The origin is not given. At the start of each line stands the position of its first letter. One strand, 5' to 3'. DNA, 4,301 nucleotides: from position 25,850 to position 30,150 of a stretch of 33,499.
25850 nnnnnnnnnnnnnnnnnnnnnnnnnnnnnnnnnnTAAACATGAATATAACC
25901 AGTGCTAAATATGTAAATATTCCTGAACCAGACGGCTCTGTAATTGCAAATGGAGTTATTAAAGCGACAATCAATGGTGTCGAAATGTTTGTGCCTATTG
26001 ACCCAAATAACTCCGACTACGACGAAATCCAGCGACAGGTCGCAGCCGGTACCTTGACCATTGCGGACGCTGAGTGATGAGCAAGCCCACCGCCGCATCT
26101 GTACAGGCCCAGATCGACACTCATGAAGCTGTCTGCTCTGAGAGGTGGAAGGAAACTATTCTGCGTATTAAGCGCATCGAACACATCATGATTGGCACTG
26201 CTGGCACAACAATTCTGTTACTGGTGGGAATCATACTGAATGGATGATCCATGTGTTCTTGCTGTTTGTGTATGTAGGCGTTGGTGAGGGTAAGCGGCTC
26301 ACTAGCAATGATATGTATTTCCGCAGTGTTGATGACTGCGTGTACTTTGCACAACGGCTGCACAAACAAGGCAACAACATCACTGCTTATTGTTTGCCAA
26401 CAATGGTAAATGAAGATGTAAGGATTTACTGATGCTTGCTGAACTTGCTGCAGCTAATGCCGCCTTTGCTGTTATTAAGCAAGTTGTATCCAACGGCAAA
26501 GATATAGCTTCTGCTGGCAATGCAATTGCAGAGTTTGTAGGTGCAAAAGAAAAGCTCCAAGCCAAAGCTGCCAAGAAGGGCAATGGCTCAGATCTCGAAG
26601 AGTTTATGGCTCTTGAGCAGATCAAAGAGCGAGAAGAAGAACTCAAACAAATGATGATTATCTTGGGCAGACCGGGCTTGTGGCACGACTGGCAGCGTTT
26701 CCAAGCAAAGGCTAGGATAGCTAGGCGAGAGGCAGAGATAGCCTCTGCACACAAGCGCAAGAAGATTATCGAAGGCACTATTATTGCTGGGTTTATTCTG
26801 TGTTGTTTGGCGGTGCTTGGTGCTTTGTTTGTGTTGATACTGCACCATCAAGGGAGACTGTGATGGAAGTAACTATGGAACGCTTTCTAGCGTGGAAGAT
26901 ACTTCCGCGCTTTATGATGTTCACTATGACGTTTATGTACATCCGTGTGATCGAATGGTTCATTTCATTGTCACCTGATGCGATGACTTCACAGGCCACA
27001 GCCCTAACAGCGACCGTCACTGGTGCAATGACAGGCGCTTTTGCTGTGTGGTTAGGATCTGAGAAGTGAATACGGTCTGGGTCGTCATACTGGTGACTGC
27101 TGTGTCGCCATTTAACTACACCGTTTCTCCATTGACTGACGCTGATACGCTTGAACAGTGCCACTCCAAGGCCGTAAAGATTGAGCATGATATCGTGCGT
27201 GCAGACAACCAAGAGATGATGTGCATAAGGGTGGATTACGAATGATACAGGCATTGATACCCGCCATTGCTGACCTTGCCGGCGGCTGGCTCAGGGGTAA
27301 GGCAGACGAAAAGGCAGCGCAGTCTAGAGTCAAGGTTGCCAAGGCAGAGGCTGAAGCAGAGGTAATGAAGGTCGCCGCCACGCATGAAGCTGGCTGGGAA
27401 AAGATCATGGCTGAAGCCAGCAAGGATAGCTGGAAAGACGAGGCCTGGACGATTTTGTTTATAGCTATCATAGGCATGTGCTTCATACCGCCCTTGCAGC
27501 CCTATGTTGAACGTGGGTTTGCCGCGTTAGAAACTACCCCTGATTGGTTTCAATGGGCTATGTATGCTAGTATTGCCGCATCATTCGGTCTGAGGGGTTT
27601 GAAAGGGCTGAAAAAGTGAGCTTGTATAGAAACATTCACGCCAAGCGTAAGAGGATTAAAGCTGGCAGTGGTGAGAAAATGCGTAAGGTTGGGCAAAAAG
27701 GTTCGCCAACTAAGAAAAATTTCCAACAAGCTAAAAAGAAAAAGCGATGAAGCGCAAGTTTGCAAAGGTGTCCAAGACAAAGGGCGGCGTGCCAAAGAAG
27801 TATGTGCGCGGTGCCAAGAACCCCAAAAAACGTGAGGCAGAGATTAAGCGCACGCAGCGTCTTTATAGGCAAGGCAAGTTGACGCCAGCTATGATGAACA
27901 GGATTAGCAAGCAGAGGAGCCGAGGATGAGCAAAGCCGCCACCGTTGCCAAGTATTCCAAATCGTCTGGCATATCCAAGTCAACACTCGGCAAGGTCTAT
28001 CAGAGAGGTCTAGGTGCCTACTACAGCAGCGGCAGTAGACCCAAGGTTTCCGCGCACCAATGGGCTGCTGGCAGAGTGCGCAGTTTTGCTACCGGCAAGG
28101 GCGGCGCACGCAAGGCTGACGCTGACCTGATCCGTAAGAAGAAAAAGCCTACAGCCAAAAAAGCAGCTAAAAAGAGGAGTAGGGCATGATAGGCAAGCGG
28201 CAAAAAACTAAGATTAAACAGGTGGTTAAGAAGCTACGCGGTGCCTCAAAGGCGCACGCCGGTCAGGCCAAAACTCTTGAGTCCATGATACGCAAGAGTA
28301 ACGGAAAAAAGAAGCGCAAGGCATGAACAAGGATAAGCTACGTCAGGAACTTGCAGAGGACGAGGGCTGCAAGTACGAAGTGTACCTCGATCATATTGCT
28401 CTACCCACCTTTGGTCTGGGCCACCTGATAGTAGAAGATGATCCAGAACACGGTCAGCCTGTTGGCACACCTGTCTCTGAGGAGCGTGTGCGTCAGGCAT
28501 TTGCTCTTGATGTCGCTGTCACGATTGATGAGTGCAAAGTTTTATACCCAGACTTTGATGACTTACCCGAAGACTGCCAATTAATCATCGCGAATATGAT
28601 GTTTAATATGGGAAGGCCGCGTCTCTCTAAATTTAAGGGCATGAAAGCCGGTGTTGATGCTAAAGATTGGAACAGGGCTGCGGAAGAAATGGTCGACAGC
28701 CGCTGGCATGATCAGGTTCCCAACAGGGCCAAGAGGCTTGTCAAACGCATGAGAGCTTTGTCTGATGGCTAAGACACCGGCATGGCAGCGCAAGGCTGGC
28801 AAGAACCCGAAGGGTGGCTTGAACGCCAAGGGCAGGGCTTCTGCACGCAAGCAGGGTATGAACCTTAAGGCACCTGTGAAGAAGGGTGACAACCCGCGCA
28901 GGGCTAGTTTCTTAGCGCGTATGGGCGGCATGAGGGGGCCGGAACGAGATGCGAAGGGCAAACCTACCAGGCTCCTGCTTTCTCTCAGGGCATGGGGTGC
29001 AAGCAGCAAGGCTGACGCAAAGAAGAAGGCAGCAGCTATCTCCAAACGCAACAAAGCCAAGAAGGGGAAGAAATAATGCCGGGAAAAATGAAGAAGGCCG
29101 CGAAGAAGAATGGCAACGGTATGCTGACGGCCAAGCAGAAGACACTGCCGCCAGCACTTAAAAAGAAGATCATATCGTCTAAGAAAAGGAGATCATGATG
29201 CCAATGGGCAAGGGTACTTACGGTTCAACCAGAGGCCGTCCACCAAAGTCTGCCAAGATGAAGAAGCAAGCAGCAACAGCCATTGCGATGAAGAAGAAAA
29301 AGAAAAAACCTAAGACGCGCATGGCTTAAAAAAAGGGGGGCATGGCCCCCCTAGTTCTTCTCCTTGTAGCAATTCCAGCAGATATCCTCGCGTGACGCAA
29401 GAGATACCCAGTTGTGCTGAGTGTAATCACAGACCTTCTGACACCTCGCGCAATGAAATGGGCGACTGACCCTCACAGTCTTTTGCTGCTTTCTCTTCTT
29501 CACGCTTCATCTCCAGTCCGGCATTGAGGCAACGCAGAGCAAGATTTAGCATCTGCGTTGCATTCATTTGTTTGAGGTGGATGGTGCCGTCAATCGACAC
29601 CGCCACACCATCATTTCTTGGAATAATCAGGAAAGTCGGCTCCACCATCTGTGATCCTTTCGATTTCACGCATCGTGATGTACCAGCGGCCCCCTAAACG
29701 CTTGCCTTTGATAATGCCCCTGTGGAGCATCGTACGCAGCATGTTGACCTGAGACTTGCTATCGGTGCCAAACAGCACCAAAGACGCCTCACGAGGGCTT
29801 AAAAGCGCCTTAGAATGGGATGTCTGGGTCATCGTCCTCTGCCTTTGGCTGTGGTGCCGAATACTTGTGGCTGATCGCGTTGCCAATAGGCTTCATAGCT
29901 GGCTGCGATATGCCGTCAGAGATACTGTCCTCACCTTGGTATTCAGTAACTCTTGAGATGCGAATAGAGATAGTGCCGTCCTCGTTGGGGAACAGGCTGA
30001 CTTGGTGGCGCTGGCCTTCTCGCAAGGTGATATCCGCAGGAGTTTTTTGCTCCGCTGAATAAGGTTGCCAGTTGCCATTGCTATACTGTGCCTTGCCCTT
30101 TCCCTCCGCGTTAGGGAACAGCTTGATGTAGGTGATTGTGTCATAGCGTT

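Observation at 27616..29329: Array of seven translationally coupled, extremely cationic mini-proteins bracketing the endolysin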

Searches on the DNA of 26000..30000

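Call 110: search_rna_families(source=window, start=26000, end=30000, threshold=gathering)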
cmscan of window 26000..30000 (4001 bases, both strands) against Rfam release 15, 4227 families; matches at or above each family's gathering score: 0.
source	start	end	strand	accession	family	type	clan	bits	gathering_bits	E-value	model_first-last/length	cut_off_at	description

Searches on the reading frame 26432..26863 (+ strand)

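Call 7: search_protein_families(library=phrogs, max_evalue=0.001, proteins=[window:26432-26863:+])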
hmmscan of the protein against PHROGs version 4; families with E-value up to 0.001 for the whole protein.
window:26432-26863:+ (143 aa): 1 family
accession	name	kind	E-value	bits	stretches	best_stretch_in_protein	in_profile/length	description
phrog_32327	-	unknown function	1e-10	42.7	1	5-133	8-141/152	-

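Call 104: search_protein_families(library=pfam, max_evalue=0.05, proteins=[window:26432-26863:+])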
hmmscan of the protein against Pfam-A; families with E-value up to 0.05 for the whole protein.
window:26432-26863:+ (143 aa): 1 family
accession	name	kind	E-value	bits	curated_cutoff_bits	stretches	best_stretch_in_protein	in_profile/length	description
PF11084.13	DUF2621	-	0.014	15.8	27.7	1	54-124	44-112/139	Protein of unknown function (DUF2621)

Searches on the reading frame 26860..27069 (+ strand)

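Call 103: search_protein_families(library=phrogs, max_evalue=0.01, proteins=[window:26860-27069:+])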
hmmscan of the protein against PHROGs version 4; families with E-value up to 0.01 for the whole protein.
window:26860-27069:+ (69 aa): 1 family
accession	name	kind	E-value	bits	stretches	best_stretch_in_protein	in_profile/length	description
phrog_10198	-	unknown function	1e-08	36.1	1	7-68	101-161/190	-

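Call 104: search_protein_families(library=pfam, max_evalue=0.05, proteins=[window:26860-27069:+])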
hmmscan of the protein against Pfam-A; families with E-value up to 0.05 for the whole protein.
window:26860-27069:+ (69 aa): 1 family
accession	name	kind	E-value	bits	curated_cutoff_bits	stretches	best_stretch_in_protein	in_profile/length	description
PF01694.28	Rhomboid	-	0.029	15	22.6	1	5-67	83-141/143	Rhomboid domain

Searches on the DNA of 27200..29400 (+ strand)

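Call 8: search_dna_similar(query=window:27200-29400:+, collection=phages, mode=distant, max_rows=25)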
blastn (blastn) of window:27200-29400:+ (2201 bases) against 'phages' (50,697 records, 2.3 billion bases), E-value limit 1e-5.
Records with a match: 28; places in all: 28; records where one place covers at least 80% of the query: 0.
Best place of each record, by identity: 80-90% 18; 60-80% 10.
By first word of the organism name: Prochlorococcus 17; Synechococcus 5; Pelagibacter 4; Planktothrix 2.
By host as written in the record: Prochlorococcus sp. MED4 17; Candidatus Pelagibacter ubique HTCC1062 2; Candidatus Pelagibacter sp. HTCC7211 2; Synechococcus sp. WH 7803 2; Synechococcus sp. KSHK05 2; Synechococcus sp. 1; - 1; Planktothricoides raciborskii 1.
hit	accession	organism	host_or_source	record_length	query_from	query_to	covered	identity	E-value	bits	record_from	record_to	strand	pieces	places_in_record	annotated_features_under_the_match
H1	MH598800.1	Pelagibacter phage HTVC031P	Candidatus Pelagibacter ubique HTCC1062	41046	432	540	5%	74.3%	1e-9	72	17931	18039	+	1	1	hypothetical protein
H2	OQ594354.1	Synechococcus phage MinM2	Synechococcus sp.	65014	1564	1670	5%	74.8%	1e-9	73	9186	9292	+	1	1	RecA-like recombination protein | hypothetical protein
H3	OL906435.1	Planktothrix phage Pag-Yong1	Planktothrix agardhii FACHB-1261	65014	1564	1670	5%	74.8%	1e-9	73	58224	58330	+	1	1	hypothetical protein (x2)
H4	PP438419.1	Planktothrix phage Pra-JY27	Planktothricoides raciborskii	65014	1564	1670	5%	74.8%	1e-9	73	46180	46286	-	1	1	hypothetical protein (x2)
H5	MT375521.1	Pelagibacter phage Eistla EXVC025P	Candidatus Pelagibacter ubique HTCC1062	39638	407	511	5%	75.2%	1e-9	72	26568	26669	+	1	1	hypothetical protein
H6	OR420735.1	Pelagibacter phage HTVC168P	Candidatus Pelagibacter sp. HTCC7211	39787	423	511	4%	83.1%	4e-16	94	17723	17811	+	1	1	hypothetical protein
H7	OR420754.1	Pelagibacter phage HTVC142P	Candidatus Pelagibacter sp. HTCC7211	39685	431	523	4%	78.7%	3e-11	77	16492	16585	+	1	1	hypothetical protein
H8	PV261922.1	Synechococcus phage 7B11-B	Synechococcus sp. WH 7803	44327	431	512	4%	75.6%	9e-6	59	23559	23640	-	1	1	ribonucleotide reductase class Ia alpha subunit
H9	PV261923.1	Synechococcus phage WH11-B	Synechococcus sp. WH 7803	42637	431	512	4%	75.6%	9e-6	59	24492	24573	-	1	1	ribonucleotide reductase class Ia alpha subunit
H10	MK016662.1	Synechococcus phage S-B28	Synechococcus sp. KSHK05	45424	431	512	4%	75.6%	9e-6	59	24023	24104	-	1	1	ribonucleotide reductase A subunit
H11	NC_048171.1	Synechococcus phage S-B28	Synechococcus sp. KSHK05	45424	431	512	4%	75.6%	9e-6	59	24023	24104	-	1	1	ribonucleotide reductase A subunit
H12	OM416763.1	Prochlorococcus phage P-SCSP1a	Prochlorococcus sp. MED4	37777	431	488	3%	87.9%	4e-10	74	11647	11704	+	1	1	hypothetical protein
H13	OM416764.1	Prochlorococcus phage P-SCSP1b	Prochlorococcus sp. MED4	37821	431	488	3%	87.9%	4e-10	74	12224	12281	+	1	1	hypothetical protein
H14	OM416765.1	Prochlorococcus phage P-SCSP1c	Prochlorococcus sp. MED4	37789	431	488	3%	87.9%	4e-10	74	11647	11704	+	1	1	hypothetical protein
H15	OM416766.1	Prochlorococcus phage P-SCSP1d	Prochlorococcus sp. MED4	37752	431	488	3%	87.9%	4e-10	74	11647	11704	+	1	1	hypothetical protein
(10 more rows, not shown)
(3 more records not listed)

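Call 9: get_annotated_region(hit=H8, flank=3000)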
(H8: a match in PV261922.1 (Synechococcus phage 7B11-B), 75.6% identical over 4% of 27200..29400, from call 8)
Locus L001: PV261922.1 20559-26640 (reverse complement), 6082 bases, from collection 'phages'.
description: Synechococcus phage 7B11-B, complete genome.
organism: Synechococcus phage 7B11-B (NCBI taxid 3412545)
taxonomy: Viruses; Duplodnaviria; Heunggongvirae; Uroviricota; Caudoviricetes; Autographiviridae
host: Synechococcus sp. WH 7803; source: seawater; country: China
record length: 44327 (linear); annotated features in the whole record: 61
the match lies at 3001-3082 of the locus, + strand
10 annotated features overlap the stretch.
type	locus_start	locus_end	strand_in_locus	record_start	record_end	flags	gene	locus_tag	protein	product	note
CDS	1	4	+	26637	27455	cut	-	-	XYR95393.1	hypothetical protein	-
CDS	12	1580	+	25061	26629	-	-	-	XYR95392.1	portal protein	-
CDS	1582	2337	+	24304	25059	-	-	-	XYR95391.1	capsid assembly protein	-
CDS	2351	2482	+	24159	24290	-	-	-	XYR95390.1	high light-inducible protein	-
CDS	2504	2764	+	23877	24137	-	-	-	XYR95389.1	hypothetical protein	-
CDS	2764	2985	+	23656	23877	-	-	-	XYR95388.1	hypothetical protein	-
CDS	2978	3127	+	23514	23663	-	-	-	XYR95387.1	ribonucleotide reductase class Ia alpha subunit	-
CDS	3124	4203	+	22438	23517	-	-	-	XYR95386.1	photosystem II D1 protein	-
CDS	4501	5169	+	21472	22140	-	-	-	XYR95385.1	endolysin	-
CDS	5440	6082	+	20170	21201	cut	-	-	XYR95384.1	major head protein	-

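Call 10: get_annotated_region(hit=H12, flank=3000)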
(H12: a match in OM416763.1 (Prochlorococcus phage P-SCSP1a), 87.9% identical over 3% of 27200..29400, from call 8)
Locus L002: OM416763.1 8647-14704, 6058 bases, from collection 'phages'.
description: Prochlorococcus phage P-SCSP1a, complete genome.
organism: Prochlorococcus phage P-SCSP1a (NCBI taxid 2914489)
taxonomy: Viruses; Duplodnaviria; Heunggongvirae; Uroviricota; Caudoviricetes; Autographiviridae
host: Prochlorococcus sp. MED4; source: South China Sea; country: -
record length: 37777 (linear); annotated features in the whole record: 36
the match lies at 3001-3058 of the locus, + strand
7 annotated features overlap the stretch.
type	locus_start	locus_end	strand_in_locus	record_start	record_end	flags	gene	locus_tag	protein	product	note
CDS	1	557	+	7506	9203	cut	-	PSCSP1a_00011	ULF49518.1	portal protein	-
CDS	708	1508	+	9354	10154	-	-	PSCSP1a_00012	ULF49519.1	capsid assembly scaffolding protein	-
CDS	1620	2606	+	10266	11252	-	-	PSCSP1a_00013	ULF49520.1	major capsid protein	-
CDS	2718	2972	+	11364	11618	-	-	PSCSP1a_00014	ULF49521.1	hypothetical protein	-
CDS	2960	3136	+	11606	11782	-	-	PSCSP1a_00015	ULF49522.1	hypothetical protein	-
CDS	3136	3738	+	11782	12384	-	-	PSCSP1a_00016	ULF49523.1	tail tubular protein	tail tubular protein gp11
CDS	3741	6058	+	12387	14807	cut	-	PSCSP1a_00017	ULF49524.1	tail tubular protein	tail tubular protein gp12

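Call 11: get_annotated_region(hit=H6, flank=3000)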
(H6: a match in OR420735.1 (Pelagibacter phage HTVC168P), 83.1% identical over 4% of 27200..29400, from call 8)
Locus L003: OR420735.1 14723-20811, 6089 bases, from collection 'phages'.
description: Pelagibacter phage HTVC168P, complete genome.
organism: Pelagibacter phage HTVC168P (NCBI taxid 3072838)
taxonomy: Viruses; Duplodnaviria; Heunggongvirae; Uroviricota; Caudoviricetes; Autographiviridae; Pelagivirus
host: Candidatus Pelagibacter sp. HTCC7211; source: marine; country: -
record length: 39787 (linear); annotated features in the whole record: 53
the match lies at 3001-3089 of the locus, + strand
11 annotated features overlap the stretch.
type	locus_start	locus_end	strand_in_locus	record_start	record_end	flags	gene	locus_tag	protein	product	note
CDS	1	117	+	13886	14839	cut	-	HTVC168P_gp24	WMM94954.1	ribonucleotide-diphosphate reductase subunit beta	-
CDS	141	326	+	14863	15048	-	-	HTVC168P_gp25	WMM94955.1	hypothetical protein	-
CDS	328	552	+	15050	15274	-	-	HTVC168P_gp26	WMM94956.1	hypothetical protein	-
CDS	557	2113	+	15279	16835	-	-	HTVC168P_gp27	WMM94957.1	head-to-tail joining protein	-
CDS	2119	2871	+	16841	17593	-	-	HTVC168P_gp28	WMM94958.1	scaffolding protein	-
CDS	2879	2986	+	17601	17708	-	-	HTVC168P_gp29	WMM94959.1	hypothetical protein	-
CDS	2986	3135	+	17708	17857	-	-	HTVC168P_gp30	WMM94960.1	hypothetical protein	-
CDS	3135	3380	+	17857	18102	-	-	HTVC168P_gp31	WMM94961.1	hypothetical protein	-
CDS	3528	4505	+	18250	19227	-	-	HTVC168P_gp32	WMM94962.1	capsid protein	-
CDS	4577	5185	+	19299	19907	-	-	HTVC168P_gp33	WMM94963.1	tail tubular protein A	-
CDS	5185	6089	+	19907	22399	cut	-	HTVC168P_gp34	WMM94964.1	tail tubular protein B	-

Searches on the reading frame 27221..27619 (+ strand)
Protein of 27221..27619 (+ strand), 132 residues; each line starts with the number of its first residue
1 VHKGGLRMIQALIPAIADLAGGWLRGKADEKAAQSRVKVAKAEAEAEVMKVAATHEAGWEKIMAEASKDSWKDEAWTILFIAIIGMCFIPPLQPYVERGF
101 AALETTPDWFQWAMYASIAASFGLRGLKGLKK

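Call 3: search_protein_families(library=pfam, max_evalue=1, proteins=[window:27221-27619:+])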
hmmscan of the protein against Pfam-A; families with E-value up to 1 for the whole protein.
window:27221-27619:+ (132 aa): 2 families
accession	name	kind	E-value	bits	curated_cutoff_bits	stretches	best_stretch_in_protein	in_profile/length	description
PF11351.13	GTA_holin_3TM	-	0.012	16.5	24.8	1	29-120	20-117/123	Holin of 3TMs, for gene-transfer release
PF03179.20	V-ATPase_G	-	0.05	14.6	28.6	1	31-70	25-64/105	Vacuolar (H+)-ATPase G subunit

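Call 4: search_protein_families(library=phrogs, max_evalue=1, proteins=[window:27221-27619:+])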
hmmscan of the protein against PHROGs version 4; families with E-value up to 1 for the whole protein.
window:27221-27619:+ (132 aa): 4 families
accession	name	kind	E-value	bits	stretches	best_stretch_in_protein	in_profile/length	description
phrog_2524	-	unknown function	5.4e-28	98.5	1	7-132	3-126/142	-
phrog_29214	-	unknown function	0.038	15.9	1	60-88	36-64/106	-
phrog_23256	-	unknown function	0.066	14.2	1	7-49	8-50/128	-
phrog_34605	-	tail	0.1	13.3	1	9-61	9-62/254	minor tail protein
